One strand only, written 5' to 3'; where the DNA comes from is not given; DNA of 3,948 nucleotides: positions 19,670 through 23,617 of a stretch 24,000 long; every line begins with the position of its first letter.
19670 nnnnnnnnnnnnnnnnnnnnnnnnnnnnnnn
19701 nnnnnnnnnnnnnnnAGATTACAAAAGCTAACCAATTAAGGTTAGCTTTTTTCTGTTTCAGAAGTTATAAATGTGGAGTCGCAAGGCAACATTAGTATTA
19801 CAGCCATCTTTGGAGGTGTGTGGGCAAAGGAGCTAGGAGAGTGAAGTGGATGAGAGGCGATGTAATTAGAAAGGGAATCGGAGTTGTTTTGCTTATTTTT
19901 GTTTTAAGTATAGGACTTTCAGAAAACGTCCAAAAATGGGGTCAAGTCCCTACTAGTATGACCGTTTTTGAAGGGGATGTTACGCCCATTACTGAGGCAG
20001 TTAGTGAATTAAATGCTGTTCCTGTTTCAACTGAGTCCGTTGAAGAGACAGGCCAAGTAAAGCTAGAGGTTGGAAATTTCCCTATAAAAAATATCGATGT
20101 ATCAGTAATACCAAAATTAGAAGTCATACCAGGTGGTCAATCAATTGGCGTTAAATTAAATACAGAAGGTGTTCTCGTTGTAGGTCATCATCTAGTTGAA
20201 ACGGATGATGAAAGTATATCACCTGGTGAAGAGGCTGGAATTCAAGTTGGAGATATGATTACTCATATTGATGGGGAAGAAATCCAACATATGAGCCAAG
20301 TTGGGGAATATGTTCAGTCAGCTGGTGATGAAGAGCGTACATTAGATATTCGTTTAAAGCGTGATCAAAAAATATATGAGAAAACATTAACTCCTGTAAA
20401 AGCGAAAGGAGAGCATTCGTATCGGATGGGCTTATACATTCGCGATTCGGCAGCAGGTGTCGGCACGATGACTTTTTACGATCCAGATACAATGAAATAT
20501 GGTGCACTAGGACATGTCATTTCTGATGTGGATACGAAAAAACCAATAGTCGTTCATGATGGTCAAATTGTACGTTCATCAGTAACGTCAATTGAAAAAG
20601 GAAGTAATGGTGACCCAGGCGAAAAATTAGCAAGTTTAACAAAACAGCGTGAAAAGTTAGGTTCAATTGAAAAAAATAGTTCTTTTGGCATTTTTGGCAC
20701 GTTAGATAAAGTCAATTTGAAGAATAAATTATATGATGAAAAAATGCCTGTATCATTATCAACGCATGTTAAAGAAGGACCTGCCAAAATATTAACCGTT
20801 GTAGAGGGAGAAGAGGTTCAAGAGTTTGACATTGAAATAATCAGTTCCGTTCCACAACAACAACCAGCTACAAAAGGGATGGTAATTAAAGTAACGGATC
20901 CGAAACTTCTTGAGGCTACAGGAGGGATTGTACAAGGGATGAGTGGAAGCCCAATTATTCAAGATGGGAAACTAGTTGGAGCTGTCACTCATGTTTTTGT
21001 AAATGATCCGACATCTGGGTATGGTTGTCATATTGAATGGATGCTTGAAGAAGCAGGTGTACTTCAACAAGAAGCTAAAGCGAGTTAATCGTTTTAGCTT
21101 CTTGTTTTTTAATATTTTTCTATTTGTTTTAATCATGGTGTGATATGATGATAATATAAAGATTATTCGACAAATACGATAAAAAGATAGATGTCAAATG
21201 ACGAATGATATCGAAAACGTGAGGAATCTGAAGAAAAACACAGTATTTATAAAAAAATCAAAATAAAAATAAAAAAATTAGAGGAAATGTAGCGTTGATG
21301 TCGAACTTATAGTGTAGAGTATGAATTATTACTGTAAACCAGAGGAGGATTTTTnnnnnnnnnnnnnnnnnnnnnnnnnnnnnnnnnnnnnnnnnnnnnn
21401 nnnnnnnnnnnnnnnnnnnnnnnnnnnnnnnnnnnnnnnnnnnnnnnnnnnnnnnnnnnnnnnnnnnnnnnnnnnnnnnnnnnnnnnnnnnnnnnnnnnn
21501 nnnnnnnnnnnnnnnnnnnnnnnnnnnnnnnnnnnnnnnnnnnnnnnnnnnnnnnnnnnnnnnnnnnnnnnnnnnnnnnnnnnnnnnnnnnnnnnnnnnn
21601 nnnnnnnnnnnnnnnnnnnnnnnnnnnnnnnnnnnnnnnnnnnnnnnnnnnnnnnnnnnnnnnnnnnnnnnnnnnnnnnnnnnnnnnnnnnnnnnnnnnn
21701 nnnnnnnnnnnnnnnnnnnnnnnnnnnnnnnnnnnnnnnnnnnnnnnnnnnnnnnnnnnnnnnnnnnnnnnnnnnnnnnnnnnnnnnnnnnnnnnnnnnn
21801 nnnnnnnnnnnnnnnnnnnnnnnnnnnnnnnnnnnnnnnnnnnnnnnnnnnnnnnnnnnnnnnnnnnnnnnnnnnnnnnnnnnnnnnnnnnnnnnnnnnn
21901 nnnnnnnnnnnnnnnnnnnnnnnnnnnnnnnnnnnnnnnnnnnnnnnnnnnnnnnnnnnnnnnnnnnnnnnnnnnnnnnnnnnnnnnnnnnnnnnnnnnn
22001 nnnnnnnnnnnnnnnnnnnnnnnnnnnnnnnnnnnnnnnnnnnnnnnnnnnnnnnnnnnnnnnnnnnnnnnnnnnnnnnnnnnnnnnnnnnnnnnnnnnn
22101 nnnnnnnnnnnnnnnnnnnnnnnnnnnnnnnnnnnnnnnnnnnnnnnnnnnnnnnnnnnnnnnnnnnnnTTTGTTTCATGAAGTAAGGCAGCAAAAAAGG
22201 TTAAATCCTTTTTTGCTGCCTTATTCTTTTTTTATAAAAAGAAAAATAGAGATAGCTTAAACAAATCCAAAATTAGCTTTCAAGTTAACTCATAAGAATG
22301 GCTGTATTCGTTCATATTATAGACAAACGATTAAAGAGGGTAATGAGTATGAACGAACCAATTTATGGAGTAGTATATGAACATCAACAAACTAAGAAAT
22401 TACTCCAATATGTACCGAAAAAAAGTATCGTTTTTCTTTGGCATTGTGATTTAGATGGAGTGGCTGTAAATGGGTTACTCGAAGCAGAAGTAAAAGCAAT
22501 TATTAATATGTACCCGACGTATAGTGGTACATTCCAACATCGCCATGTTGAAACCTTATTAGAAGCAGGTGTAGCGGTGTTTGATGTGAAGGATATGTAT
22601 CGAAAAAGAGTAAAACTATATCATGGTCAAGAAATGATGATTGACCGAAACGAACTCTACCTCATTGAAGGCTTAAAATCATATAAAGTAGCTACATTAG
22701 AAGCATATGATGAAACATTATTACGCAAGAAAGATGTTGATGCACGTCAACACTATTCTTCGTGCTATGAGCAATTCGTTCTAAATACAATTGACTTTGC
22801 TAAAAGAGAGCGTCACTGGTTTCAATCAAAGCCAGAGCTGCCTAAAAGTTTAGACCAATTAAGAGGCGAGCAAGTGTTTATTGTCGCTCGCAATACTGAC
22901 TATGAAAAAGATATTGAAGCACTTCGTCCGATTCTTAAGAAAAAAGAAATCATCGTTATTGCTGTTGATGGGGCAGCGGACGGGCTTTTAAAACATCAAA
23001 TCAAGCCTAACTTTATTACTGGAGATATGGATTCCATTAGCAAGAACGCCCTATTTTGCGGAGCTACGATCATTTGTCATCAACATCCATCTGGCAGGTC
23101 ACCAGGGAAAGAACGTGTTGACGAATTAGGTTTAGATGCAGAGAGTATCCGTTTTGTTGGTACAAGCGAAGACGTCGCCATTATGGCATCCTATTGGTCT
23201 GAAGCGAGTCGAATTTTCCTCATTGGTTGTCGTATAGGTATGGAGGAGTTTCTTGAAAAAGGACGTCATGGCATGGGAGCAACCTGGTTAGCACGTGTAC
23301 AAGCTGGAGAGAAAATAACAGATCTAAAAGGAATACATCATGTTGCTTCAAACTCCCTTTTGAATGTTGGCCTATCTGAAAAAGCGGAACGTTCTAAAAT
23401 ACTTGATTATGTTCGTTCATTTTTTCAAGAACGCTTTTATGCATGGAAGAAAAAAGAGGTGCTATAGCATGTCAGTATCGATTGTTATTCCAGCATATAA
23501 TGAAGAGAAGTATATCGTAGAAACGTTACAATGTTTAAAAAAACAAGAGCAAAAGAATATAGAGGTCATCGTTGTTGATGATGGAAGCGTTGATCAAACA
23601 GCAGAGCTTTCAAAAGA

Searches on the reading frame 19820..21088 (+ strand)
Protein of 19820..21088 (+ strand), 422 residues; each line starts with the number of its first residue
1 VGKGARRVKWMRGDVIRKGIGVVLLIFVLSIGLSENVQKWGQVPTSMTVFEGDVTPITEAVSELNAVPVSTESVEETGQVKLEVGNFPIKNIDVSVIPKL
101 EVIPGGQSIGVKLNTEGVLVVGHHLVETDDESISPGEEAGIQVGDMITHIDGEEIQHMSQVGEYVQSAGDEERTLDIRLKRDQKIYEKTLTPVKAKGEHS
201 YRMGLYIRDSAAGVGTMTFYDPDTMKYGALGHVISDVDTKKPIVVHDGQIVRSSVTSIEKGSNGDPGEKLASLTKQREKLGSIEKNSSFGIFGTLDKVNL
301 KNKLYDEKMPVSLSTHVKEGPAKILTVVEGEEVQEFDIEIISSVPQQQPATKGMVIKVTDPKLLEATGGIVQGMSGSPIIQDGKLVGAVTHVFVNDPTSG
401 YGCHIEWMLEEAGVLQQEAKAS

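Call 46: search_protein_families(library=ncbifam, proteins=[window:19820-21088:+], max_evalue=0.00001)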
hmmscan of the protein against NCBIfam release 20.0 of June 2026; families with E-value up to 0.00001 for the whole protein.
window:19820-21088:+ (422 aa): 4 families
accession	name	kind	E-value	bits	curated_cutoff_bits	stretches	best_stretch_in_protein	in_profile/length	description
TIGR02860.1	spore_IV_B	equivalog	3.1e-164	546.7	305.25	1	16-414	4-401/402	SpoIVB peptidase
TIGR00054.1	TIGR00054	equivalog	1.8e-07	30.4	147.55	1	132-198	211-274/421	RIP metalloprotease RseP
TIGR02037.1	degP_htrA_DO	subfamily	1.6e-06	27.3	416.2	1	133-241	269-379/434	Do family serine endopeptidase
NF041521.1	HhoA_HhoB_HtrA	equivalog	2.1e-06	27.3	450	1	116-191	263-330/335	HhoA/HhoB/HtrA family serine endopeptidase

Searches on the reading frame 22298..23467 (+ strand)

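Call 46: search_protein_families(library=ncbifam, proteins=[window:22298-23467:+], max_evalue=0.00001)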
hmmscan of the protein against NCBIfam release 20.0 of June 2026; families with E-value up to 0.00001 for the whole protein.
window:22298-23467:+ (389 aa): 2 families
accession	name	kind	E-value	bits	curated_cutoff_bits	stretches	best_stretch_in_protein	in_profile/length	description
NF040608.1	division_SteA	equivalog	2.9e-84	283.1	150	1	23-349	2-323/369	putative cytokinetic ring protein SteA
TIGR01378.1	thi_PPkinase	equivalog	2.9e-09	36.7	76.4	1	207-252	12-56/206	thiamine diphosphokinase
